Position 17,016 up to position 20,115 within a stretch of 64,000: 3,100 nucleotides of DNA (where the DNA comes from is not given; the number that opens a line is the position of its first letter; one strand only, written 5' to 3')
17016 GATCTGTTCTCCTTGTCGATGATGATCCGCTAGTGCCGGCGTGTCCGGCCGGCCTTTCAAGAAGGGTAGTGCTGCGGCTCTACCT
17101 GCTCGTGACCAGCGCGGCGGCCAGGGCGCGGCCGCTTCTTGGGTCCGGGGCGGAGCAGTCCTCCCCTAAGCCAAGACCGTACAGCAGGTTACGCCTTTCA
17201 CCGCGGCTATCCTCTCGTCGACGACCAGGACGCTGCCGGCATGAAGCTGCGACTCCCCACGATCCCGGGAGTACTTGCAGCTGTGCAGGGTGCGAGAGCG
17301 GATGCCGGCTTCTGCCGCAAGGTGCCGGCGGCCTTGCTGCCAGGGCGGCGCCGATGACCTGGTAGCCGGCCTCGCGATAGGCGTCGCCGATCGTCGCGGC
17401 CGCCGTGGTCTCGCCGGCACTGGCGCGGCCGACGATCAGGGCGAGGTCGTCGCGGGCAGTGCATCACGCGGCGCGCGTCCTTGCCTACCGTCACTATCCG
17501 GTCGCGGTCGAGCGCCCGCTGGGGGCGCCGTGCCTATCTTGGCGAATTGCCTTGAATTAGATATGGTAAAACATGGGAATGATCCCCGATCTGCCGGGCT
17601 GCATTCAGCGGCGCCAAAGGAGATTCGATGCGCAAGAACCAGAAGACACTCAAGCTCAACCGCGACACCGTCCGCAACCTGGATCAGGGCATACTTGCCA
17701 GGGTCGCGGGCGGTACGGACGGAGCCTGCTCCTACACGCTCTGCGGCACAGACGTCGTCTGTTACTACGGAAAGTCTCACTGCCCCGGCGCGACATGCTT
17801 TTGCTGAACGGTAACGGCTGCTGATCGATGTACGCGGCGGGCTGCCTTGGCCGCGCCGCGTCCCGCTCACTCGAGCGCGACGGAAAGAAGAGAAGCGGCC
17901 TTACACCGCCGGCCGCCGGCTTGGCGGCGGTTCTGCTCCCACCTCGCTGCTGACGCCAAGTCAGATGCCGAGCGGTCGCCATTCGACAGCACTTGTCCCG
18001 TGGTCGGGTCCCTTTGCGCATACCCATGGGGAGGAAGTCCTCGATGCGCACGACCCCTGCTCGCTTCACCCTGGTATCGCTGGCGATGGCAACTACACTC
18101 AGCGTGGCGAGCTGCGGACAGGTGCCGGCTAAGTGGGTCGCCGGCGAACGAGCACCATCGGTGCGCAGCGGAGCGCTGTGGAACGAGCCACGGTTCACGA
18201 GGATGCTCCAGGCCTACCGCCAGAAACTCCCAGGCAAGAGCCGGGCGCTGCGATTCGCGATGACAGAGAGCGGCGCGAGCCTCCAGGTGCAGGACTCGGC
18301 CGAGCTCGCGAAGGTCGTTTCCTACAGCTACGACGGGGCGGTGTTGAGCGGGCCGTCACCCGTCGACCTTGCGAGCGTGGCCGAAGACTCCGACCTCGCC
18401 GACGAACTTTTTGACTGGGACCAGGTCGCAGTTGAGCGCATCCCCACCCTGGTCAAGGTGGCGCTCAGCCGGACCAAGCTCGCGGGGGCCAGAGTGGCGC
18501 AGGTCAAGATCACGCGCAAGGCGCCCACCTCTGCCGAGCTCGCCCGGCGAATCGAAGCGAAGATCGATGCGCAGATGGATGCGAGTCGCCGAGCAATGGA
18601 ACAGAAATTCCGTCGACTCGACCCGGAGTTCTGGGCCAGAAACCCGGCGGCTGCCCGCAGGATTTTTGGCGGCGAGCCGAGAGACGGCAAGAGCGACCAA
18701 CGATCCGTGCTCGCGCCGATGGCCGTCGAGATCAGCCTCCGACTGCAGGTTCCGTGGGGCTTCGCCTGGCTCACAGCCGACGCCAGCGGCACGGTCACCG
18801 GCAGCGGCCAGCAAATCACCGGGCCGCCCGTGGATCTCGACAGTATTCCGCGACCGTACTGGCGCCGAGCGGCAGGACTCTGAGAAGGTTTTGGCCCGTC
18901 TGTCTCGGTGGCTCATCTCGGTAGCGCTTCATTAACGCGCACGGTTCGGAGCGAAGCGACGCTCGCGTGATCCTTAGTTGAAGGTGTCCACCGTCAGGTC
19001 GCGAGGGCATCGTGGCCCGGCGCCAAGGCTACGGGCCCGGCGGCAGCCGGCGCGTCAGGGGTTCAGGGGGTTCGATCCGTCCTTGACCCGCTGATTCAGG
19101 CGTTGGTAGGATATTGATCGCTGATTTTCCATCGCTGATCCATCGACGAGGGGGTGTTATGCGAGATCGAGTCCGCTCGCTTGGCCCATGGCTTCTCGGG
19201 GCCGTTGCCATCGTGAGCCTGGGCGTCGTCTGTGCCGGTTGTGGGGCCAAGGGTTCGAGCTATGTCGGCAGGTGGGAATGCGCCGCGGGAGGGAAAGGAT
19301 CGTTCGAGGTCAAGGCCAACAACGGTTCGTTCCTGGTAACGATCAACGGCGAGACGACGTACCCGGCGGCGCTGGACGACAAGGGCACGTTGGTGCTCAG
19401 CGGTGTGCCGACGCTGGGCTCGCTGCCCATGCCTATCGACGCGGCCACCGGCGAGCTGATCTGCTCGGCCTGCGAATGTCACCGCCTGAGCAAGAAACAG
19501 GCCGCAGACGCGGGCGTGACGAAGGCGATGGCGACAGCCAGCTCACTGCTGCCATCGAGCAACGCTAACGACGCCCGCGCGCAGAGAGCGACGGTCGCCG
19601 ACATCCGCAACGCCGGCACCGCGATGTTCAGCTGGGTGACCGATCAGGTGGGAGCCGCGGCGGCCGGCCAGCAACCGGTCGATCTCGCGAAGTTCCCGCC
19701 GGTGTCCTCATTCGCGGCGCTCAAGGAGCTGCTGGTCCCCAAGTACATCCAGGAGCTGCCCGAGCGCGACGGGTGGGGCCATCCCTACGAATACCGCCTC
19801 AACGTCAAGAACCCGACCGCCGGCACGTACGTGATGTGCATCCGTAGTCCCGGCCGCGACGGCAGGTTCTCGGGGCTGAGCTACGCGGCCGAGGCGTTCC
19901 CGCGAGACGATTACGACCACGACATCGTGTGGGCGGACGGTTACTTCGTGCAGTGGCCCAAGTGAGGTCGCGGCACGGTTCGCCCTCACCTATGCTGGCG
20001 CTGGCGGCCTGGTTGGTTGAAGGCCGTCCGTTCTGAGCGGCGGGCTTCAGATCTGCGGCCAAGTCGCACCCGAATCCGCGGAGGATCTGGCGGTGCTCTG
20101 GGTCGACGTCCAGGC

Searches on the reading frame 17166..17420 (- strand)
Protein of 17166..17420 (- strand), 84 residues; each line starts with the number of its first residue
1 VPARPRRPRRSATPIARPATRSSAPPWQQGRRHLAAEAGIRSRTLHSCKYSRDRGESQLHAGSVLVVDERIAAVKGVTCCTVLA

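Call 10: search_protein_families(library=pfam, proteins=[window:17166-17420:-], max_evalue=0.01)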
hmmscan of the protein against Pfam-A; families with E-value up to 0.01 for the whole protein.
window:17166-17420:- (84 aa): 1 family
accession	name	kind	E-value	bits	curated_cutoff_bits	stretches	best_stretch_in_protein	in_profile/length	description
PF13604.12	AAA_30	-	0.00075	19.7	27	1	24-70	53-97/191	AAA domain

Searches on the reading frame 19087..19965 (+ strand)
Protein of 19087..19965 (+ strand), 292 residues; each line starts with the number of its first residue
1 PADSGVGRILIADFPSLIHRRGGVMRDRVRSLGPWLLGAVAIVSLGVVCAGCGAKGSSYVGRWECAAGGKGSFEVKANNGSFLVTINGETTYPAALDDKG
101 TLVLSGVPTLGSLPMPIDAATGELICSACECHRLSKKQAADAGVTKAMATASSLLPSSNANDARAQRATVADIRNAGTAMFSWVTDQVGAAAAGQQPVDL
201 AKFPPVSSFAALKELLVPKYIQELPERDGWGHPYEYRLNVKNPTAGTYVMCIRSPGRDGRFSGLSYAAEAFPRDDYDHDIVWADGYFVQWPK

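Call 10: search_protein_families(library=pfam, proteins=[window:19114-19965:+], max_evalue=0.01)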
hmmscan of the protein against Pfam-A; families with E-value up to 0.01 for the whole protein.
window:19114-19965:+ (283 aa): 0 families

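Call 22: search_protein_families(library=pfam, proteins=[window:19087-19965:+], max_evalue=1)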
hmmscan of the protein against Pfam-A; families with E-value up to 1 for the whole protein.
window:19087-19965:+ (292 aa): 3 families
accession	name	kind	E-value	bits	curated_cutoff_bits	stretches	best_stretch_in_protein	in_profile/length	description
PF08334.16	T2SSG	-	0.05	14.1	21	1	219-263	59-98/108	Type II secretion system (T2SS), protein G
PF04770.17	ZF-HD_dimer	-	0.082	13.7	27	1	119-133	33-47/55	ZF-HD protein dimerisation region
PF08271.17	Zn_Ribbon_TF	-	0.84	9.7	29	0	118-131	14-27/43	TFIIB zinc-binding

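Call 23: search_protein_families(library=ncbifam, proteins=[window:19087-19965:+], max_evalue=0.01)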
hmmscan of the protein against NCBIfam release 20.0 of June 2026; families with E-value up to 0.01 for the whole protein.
window:19087-19965:+ (292 aa): 0 families
